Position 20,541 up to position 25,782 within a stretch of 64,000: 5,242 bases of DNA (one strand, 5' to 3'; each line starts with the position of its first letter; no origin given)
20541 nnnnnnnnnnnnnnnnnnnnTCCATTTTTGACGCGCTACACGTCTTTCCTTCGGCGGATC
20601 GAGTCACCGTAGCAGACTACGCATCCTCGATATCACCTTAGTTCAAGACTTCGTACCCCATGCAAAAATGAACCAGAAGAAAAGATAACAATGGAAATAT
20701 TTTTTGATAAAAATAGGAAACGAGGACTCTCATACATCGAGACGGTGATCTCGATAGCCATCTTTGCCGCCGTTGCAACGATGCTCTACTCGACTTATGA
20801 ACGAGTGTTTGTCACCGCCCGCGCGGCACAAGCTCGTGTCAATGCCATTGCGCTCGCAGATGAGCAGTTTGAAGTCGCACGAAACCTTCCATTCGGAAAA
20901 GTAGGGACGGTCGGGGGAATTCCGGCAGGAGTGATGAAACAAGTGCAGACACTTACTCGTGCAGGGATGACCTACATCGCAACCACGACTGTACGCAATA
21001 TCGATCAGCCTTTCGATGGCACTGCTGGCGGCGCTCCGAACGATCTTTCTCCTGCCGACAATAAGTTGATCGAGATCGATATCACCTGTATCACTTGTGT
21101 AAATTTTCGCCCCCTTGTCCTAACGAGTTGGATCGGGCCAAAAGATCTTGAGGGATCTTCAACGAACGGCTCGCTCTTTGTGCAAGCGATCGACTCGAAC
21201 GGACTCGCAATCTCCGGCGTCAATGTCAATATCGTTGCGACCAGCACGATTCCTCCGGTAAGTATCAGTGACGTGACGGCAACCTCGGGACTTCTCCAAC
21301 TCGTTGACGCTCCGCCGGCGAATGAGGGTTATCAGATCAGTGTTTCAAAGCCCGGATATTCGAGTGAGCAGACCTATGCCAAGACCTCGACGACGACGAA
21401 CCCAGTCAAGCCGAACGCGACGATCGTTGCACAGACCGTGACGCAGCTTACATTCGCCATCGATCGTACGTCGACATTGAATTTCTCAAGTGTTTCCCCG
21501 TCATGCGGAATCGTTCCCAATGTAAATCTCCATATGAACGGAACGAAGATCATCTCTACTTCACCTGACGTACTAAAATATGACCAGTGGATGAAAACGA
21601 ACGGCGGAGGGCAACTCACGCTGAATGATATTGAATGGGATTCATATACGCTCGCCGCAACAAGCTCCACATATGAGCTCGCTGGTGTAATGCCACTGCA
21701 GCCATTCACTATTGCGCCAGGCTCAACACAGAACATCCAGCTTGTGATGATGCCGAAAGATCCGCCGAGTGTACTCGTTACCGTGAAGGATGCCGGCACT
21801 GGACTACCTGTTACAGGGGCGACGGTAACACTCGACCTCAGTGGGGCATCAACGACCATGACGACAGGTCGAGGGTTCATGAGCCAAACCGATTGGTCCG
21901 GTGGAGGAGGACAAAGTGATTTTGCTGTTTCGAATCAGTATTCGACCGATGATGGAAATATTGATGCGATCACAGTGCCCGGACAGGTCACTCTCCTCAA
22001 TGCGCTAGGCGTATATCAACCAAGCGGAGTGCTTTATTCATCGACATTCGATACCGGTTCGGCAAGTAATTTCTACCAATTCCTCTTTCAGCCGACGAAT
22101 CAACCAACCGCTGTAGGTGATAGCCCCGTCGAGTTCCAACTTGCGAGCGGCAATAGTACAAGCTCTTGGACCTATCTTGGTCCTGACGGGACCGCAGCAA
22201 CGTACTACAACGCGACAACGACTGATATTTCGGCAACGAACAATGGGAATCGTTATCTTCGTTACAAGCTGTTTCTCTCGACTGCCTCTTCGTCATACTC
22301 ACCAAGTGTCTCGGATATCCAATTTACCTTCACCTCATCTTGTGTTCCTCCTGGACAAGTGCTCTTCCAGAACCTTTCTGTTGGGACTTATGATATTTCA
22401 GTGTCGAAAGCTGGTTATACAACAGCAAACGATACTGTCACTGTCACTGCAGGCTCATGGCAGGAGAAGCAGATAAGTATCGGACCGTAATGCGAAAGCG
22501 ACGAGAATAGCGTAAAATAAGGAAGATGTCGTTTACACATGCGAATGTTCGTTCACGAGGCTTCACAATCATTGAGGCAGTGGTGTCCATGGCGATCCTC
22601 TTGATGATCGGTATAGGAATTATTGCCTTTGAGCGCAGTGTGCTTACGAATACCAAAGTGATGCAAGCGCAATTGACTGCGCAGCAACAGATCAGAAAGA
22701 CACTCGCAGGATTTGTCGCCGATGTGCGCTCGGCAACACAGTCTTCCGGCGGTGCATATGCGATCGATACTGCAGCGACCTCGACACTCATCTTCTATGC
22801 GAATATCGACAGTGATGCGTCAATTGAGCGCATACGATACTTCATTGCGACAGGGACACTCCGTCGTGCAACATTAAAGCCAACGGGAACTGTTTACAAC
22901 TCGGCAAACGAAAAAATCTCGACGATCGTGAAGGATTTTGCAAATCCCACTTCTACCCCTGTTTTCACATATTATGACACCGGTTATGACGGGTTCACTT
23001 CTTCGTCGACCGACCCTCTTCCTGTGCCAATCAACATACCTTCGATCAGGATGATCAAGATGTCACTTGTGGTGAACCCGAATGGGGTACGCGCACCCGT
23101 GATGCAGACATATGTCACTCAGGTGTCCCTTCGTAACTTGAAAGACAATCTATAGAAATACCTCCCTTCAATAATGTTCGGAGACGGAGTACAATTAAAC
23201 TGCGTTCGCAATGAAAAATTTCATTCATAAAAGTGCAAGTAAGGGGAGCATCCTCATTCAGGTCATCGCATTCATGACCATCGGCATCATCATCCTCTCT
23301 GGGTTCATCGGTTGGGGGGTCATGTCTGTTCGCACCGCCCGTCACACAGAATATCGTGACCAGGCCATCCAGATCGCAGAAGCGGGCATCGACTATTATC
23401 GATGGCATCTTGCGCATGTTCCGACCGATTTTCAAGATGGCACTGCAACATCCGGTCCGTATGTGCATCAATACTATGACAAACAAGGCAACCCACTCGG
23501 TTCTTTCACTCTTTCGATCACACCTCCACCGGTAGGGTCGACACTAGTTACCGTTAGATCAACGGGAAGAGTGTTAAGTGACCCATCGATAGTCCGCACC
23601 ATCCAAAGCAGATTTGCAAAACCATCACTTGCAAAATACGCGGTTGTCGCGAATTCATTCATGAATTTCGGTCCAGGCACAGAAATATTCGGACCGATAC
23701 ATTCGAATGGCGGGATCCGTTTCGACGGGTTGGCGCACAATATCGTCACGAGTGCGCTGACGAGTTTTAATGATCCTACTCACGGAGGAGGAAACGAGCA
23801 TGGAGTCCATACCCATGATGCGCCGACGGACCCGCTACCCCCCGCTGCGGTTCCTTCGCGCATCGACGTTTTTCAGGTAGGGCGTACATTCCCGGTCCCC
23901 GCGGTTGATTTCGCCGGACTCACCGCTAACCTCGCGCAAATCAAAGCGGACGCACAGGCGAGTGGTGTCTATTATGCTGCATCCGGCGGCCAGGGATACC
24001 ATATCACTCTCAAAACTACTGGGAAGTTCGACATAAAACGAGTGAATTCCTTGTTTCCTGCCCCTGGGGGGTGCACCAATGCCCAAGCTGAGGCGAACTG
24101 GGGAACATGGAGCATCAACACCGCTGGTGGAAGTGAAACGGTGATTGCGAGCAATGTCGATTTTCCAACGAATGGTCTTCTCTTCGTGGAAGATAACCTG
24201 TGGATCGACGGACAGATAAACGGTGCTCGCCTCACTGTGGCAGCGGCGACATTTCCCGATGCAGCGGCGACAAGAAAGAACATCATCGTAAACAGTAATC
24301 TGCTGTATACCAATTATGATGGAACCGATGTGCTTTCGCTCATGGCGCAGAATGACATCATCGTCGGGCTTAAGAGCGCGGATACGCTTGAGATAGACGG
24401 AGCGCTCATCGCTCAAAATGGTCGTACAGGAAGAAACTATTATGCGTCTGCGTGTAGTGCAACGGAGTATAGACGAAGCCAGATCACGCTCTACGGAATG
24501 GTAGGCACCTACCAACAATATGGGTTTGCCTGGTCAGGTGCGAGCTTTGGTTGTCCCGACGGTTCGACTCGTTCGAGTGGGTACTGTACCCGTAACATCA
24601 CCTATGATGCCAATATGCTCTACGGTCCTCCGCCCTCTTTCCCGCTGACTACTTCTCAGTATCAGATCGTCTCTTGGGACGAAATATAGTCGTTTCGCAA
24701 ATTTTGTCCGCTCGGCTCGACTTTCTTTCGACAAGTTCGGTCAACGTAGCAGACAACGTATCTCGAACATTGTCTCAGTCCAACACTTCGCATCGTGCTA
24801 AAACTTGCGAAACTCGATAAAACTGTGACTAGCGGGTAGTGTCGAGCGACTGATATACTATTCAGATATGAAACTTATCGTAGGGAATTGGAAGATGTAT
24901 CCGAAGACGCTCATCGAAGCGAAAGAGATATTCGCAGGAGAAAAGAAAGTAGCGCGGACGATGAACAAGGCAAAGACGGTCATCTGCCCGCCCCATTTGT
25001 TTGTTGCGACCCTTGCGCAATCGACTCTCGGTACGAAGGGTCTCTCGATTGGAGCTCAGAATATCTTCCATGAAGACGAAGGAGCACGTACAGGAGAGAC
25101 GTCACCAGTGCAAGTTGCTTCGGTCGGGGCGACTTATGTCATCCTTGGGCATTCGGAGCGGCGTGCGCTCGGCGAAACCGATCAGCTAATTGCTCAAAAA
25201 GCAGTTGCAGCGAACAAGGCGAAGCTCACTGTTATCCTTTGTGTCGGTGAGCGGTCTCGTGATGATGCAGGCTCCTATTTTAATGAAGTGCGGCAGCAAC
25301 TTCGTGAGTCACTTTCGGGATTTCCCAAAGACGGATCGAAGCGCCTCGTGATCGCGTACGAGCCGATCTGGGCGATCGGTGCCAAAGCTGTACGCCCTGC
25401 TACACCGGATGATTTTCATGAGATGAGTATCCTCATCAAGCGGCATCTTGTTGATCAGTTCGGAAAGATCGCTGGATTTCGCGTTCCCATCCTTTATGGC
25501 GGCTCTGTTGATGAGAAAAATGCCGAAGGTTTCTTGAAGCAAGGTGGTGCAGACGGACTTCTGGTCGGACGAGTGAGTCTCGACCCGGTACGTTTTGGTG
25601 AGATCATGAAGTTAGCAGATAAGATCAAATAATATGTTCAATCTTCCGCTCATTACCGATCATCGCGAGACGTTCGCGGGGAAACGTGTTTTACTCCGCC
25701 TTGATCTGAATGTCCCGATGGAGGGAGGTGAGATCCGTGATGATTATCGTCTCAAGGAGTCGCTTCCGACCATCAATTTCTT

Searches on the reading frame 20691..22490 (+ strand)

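Call 15: search_protein_families(library=pfam, proteins=[window:20691-22490:+], max_evalue=0.001)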
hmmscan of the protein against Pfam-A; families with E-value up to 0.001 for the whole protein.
window:20691-22490:+ (599 aa): 3 families
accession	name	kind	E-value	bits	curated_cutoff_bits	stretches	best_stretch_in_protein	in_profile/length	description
PF13620.12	CarboxypepD_reg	-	2.5e-12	47.4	32.3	0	555-589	38-73/82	Carboxypeptidase regulatory-like domain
PF08308.17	PEGA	-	9.4e-06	25.9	20.8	0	561-589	31-59/71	PEGA domain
PF13715.12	CarbopepD_reg_2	-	0.00019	21.8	32.2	0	559-591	38-70/88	CarboxypepD_reg-like domain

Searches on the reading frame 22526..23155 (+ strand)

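Call 15: search_protein_families(library=pfam, proteins=[window:22526-23155:+], max_evalue=0.001)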
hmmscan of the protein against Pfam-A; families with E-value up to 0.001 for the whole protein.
window:22526-23155:+ (209 aa): 1 family
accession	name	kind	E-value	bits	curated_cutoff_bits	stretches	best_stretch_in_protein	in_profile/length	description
PF07963.17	N_methyl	-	3.6e-05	23.6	21.2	1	9-32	3-26/27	Prokaryotic N-terminal methylation motif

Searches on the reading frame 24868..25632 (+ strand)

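Call 15: search_protein_families(library=pfam, proteins=[window:24868-25632:+], max_evalue=0.001)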
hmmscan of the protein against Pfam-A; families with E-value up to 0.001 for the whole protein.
window:24868-25632:+ (254 aa): 1 family
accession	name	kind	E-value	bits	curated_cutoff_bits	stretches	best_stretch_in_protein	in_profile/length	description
PF00121.24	TIM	-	2.9e-67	227.2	20.1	1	2-249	1-244/245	Triosephosphate isomerase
